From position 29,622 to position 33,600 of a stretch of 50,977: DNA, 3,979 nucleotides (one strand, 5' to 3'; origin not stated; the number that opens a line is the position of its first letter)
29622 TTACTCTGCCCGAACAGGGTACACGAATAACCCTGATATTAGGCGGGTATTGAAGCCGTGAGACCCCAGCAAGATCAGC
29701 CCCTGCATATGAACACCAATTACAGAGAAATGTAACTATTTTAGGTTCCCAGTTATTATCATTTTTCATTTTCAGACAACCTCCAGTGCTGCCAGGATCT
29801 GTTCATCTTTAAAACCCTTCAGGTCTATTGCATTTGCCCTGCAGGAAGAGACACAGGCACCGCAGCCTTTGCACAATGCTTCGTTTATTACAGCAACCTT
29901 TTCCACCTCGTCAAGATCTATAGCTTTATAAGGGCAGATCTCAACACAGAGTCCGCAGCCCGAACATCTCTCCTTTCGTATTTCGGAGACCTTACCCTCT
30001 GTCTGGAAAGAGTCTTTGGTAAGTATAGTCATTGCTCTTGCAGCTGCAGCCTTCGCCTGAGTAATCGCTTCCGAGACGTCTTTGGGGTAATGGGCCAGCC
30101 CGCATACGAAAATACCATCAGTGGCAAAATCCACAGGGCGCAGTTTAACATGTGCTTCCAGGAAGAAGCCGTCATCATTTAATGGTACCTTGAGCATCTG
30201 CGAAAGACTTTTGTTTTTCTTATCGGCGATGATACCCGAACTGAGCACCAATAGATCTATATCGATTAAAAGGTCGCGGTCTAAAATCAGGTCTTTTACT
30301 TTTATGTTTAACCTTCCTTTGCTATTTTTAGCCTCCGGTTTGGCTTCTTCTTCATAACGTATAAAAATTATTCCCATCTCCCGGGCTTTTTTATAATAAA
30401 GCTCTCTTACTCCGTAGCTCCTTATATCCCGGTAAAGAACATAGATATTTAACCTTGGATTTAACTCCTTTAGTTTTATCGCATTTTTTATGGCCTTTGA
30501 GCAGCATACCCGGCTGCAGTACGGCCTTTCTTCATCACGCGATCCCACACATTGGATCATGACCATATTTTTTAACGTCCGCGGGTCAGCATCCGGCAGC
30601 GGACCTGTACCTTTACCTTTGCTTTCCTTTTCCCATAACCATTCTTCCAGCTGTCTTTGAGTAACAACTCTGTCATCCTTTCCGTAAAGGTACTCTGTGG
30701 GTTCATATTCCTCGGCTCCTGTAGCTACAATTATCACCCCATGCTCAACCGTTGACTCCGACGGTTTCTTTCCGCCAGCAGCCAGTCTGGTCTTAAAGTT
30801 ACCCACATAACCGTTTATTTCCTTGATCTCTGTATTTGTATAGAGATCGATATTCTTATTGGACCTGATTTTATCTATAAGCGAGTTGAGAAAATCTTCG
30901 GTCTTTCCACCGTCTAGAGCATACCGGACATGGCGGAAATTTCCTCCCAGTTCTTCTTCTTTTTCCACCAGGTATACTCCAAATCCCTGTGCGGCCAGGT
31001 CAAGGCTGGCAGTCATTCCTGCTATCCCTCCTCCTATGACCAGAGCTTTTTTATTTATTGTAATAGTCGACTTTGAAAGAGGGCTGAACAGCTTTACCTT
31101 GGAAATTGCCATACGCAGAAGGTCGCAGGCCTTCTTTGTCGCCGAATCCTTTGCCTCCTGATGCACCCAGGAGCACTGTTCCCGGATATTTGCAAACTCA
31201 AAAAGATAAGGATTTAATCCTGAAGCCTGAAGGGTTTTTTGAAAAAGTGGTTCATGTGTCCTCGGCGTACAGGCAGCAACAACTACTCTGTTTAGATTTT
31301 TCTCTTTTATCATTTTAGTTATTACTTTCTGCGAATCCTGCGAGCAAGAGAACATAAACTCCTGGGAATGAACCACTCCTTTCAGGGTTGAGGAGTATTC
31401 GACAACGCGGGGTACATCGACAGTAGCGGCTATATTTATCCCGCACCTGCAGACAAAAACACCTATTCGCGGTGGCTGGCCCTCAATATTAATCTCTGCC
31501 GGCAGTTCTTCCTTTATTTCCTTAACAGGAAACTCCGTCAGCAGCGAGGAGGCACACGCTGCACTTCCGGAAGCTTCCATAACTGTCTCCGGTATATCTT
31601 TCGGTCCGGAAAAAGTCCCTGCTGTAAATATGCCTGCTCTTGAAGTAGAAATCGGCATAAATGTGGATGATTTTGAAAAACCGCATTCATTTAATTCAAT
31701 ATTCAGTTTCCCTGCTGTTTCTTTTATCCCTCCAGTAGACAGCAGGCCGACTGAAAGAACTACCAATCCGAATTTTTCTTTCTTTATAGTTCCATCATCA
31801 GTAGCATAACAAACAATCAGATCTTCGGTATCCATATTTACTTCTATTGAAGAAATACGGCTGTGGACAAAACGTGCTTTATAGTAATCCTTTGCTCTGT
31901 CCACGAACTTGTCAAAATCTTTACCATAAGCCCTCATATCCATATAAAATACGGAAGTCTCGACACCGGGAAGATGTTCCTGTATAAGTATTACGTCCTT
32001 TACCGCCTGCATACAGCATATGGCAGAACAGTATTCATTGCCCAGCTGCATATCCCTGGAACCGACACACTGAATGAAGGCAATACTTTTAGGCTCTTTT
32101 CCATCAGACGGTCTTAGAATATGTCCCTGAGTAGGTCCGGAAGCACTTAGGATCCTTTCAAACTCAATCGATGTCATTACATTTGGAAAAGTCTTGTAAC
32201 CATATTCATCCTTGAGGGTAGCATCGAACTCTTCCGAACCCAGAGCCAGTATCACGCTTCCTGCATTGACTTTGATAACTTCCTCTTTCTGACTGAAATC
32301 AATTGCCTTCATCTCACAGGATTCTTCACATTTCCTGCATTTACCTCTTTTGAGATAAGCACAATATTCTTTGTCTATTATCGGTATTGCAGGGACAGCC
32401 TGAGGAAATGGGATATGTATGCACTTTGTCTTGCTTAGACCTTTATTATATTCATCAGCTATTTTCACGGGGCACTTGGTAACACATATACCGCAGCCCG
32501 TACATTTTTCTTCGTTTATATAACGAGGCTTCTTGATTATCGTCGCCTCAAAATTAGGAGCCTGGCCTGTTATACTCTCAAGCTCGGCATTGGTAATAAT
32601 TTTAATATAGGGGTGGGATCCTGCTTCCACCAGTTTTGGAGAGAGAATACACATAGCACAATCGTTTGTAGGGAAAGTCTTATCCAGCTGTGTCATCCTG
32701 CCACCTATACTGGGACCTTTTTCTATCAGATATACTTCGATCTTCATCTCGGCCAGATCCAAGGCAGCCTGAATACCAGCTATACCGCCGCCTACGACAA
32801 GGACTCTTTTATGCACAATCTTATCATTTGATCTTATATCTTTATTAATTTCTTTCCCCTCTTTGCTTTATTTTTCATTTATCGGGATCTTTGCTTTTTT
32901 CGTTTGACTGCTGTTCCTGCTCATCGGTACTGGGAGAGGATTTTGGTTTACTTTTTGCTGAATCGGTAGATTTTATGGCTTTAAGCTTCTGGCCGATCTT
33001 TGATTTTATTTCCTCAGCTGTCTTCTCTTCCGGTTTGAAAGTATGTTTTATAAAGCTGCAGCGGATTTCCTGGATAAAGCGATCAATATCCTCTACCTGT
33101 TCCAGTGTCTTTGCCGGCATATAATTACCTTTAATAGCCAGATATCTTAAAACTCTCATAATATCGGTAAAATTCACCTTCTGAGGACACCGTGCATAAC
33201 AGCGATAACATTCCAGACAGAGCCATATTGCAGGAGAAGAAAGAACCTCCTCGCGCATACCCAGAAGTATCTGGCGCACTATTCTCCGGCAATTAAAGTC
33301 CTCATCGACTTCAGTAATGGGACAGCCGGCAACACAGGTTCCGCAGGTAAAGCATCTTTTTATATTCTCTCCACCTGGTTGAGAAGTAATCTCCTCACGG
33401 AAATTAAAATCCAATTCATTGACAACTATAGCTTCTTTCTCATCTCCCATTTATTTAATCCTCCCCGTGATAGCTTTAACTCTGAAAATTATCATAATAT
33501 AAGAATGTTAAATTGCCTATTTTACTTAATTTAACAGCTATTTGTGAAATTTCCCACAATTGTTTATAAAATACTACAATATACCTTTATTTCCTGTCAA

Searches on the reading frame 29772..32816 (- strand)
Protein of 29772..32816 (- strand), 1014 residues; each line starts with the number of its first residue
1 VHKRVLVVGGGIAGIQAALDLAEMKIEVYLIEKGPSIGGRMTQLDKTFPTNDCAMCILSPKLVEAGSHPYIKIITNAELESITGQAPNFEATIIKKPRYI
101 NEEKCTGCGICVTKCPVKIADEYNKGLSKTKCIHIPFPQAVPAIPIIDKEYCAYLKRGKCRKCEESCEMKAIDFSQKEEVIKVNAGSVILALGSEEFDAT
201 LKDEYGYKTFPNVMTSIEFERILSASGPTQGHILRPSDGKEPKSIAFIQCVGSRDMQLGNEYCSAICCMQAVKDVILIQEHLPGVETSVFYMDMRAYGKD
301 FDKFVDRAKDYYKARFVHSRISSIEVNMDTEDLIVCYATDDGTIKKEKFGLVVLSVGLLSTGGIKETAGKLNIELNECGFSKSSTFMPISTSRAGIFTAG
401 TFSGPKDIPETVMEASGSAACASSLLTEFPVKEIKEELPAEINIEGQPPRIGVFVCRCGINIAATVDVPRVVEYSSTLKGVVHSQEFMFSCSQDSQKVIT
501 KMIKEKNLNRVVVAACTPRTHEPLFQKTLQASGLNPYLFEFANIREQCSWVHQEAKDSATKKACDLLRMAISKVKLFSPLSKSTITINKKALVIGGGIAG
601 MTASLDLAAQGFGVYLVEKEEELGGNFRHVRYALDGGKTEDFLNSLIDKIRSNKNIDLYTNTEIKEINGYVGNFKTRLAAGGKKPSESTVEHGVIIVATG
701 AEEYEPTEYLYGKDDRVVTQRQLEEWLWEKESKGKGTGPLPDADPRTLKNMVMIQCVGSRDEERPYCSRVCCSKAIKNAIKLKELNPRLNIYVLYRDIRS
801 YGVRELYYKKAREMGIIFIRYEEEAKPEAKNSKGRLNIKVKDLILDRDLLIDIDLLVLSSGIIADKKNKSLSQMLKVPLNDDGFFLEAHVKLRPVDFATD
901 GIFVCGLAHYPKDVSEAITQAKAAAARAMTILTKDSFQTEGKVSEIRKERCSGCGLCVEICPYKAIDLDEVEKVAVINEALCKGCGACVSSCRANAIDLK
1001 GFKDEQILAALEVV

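Call 44: search_protein_families(library=ncbifam, proteins=[window:29772-32816:-], max_evalue=0.00001)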
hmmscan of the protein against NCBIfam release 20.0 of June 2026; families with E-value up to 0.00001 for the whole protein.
window:29772-32816:- (1014 aa): 99 families (the best 25 are shown)
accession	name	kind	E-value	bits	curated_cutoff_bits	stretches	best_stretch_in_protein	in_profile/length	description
NF040770.1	hetero_SS_HdrA2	exception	0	1042.4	1100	3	2-429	139-563/777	CoB-CoM heterodisulfide reductase HdrA2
NF041778.1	hetero_SS_HdrA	equivalog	4.4e-247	821.8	1400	3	3-431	143-575/771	ferredoxin:CoB-CoM heterodisulfide reductase subunit HdrA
NF041891.1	hdrA_Methbact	equivalog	2e-226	753.8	1300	3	3-425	134-555/762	ferredoxin:CoB-CoM heterodisulfide reductase subunit HdrA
NF009410.0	PRK12771.1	subfamily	1.9e-17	63.1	516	1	587-629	137-179/566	NAD(P)-binding protein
TIGR03467.1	HpnE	equivalog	1.8e-15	57.2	283.05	2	5-42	1-38/430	hydroxysqualene dehydroxylase HpnE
NF038196.1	ferrodoxin_EFR1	subfamily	1.6e-14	54.5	75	1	928-1000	161-232/242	EFR1 family ferrodoxin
NF045637.1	carotdesatCrtDProt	equivalog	2e-14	53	580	1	592-639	2-52/485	1-hydroxycarotenoid 3,4-desaturase CrtD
TIGR03997.1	mycofact_OYE_2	equivalog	3.4e-14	52.2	793.15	1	586-651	377-442/645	mycofactocin system FadH/OYE family oxidoreductase 2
NF041087.1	bile_acid_BaiCD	equivalog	4.2e-14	51.6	825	1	586-665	378-456/642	bile acid Fe-S flavoenzyme BaiCD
NF005560.0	PRK07233.1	equivalog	9.5e-14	51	252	2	4-44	2-42/435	hypothetical protein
TIGR01372.1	soxA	subfamily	1.3e-13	49.7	1164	1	590-666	170-246/996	sarcosine oxidase subunit alpha family protein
NF043039.1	HgcAB_like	equivalog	4.8e-12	46.1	285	1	938-997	290-349/350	HgcAB-like fusion protein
NF045599.1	bili_reduct_long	exception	9.5e-12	43.9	750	0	588-628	381-421/641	bilirubin reductase, long form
NF058655.1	CrtID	equivalog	9.8e-12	44.4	640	0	592-630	2-40/478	bifunctional phytoene desaturase/3,4-desaturase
NF005504.0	PRK07118.1-3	equivalog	1e-11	44.8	437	1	951-1000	142-191/293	Fe-S cluster domain-containing protein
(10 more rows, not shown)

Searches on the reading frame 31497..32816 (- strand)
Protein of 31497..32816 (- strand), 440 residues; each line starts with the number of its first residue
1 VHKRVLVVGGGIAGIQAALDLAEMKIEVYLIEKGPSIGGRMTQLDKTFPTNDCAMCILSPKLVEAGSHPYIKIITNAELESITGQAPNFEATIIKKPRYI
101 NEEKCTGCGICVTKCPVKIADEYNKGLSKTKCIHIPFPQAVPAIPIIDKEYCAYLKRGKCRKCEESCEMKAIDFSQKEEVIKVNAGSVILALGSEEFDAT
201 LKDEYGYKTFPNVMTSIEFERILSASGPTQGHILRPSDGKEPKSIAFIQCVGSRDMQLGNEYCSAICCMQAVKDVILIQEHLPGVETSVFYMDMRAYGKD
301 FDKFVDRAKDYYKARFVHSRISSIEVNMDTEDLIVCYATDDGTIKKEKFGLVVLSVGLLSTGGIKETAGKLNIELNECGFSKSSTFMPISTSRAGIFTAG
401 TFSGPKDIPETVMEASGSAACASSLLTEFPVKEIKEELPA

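Call 72: predict_structure(alignment_id=A4)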
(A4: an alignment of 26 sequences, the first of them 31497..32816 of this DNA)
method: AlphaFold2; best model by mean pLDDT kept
length: 440 residues; sequences in the alignment: 26
mean_pLDDT: 81.4   pTM: 0.81
mean pLDDT of the five models: 81.4, 80.0, 78.1, 77.7, 75.7
residues with pLDDT >= 90: 196; 70-90: 161; 50-70: 35; < 50: 48
segments of 3 or more residues with pLDDT < 50: 36-56, 118-130, 137-139, 431-440
pLDDT, mean of each block of 10 residues (from residue 1): 84 88 95 58 36 49 80 90 93 92 79 56 40 52 70 82 86 92 96 85 94 88 72 91 96 83 79 87 95 75 87 94 95 96 96 91 90 92 88 94 80 91 84 43
secondary structure, 60 per line:
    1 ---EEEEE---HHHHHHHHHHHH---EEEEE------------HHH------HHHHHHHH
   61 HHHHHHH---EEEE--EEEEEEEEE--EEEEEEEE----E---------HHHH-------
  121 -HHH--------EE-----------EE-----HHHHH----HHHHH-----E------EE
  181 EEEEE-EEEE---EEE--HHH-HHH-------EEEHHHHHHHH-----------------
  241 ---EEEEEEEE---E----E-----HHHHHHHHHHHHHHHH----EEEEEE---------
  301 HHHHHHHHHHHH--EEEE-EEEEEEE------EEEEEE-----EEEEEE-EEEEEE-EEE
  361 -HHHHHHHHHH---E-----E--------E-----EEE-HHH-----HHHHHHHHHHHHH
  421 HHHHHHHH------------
elements in order: E4-8 H12-23 E27-31 H53-67 E71-74 E77-85 E88-95 H110-113 H153-157 H162-166 E179-185 E187-190 E194-196 E213-215 H216-223 E244-251 H266-281 E286-291 H301-312 E315-318 E320-326 E333-338 E344-349 E351-356 E358-360 H362-371 E396-398 H408-428

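Call 75: fold_search(model_id=the predicted structure, library=pdb)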
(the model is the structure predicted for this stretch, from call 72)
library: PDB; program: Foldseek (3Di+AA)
matches with E <= 10: 1943; with E <= 0.001: 524
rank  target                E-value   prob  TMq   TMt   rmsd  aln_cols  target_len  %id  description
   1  8rwn_A                1.1e-56  1.00  0.90  0.92   2.7       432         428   44  CryoEM structure of the Hdr(ABC)2 subunits of the Elp-Hdr complex of Methanothermobacter marburgensis (released 2025-05-14)
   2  8rvu_a                1.2e-55  1.00  0.90  0.92   2.6       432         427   44  CryoEM structure of the Elp-Hdr complex of Methanothermobacter marburgensis state 2 (composite structure) (released 2025-05-14)
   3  8rvu_A                3.1e-55  1.00  0.89  0.62   2.6       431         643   44  CryoEM structure of the Elp-Hdr complex of Methanothermobacter marburgensis state 2 (composite structure) (released 2025-05-14)
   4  8rvy_A                3.7e-55  1.00  0.89  0.62   2.7       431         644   44  CryoEM structure of the Elp-Hdr complex of Methanothermobacter marburgensis state 1 (composite structure) (released 2025-05-14)
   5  5odh_A                3.7e-53  1.00  0.90  0.62   2.5       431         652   45  Heterodisulfide reductase / [NiFe]-hydrogenase complex from Methanothermococcus thermolithotrophicus soaked with heter (released 2017-08-30)
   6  5odc_A                8.4e-53  1.00  0.90  0.62   2.5       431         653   44  Heterodisulfide reductase / [NiFe]-hydrogenase complex from Methanothermococcus thermolithotrophicus at 2.3 A resoluti (released 2017-08-30)
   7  5odi_A                3.1e-52  1.00  0.90  0.62   2.6       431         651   44  Heterodisulfide reductase / [NiFe]-hydrogenase complex from Methanothermococcus thermolithotrophicus cocrystallized wi (released 2017-08-30)
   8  7bke_A                1.1e-47  1.00  0.89  0.87   2.8       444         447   40  Formate dehydrogenase - heterodisulfide reductase - formylmethanofuran dehydrogenase complex from Methanospirillum hun (released 2021-09-29)
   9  7bkd_a                2.6e-47  1.00  0.89  0.88   2.9       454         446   40  Formate dehydrogenase - heterodisulfide reductase - formylmethanofuran dehydrogenase complex from Methanospirillum hun (released 2021-09-29)
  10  7bkb_A                3.4e-47  1.00  0.89  0.60   2.8       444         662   40  Formate dehydrogenase - heterodisulfide reductase - formylmethanofuran dehydrogenase complex from Methanospirillum hun (released 2021-09-29)
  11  7bkd_A                6.8e-47  1.00  0.89  0.60   2.7       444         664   40  Formate dehydrogenase - heterodisulfide reductase - formylmethanofuran dehydrogenase complex from Methanospirillum hun (released 2021-09-29)
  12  6tjr_A                3.3e-32  1.00  0.71  0.91   3.2       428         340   24  Structure of HdrA-like subunit from Hyphomicrobium denitrificans (released 2020-08-19)
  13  6uzi_C                2.4e-15  1.00  0.46  0.44   8.8       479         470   15  Crystal structure of Dihydrolipoyl dehydrogenase from Elizabethkingia anophelis NUHP1 (released 2020-01-15)
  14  6uzi_A                2.8e-15  1.00  0.47  0.45   8.6       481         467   14  Crystal structure of Dihydrolipoyl dehydrogenase from Elizabethkingia anophelis NUHP1 (released 2020-01-15)
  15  5u25                  6.4e-15  1.00  0.48  0.45   7.6       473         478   14  Crystal structure of a dihydrolipoyl dehydrogenase from Neisseria gonorrhoeae bound to FAD (released 2016-12-21)
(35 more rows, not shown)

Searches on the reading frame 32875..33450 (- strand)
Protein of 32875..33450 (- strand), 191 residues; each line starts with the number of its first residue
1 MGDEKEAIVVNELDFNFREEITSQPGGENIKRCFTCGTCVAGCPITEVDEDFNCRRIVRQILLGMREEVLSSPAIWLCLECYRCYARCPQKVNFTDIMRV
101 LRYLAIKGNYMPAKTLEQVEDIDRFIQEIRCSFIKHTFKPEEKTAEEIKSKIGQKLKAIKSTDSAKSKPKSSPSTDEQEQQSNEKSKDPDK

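Call 47: search_protein_families(library=pfam, proteins=[window:32875-33450:-], max_evalue=0.00001)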
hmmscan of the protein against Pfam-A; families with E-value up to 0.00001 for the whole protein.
window:32875-33450:- (191 aa): 4 families
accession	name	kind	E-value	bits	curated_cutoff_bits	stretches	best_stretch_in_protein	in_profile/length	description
PF13183.11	Fer4_8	-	1.2e-08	35.8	27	1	30-92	2-68/68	4Fe-4S dicluster domain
PF13187.11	Fer4_9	-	3.7e-08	33.7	27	1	32-91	1-50/52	4Fe-4S dicluster domain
PF13534.11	Fer4_17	-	1.1e-07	32.7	22.2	1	32-92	1-60/61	4Fe-4S dicluster domain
PF13237.11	Fer4_10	-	1.2e-06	28.8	25.5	0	31-89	7-53/53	4Fe-4S dicluster domain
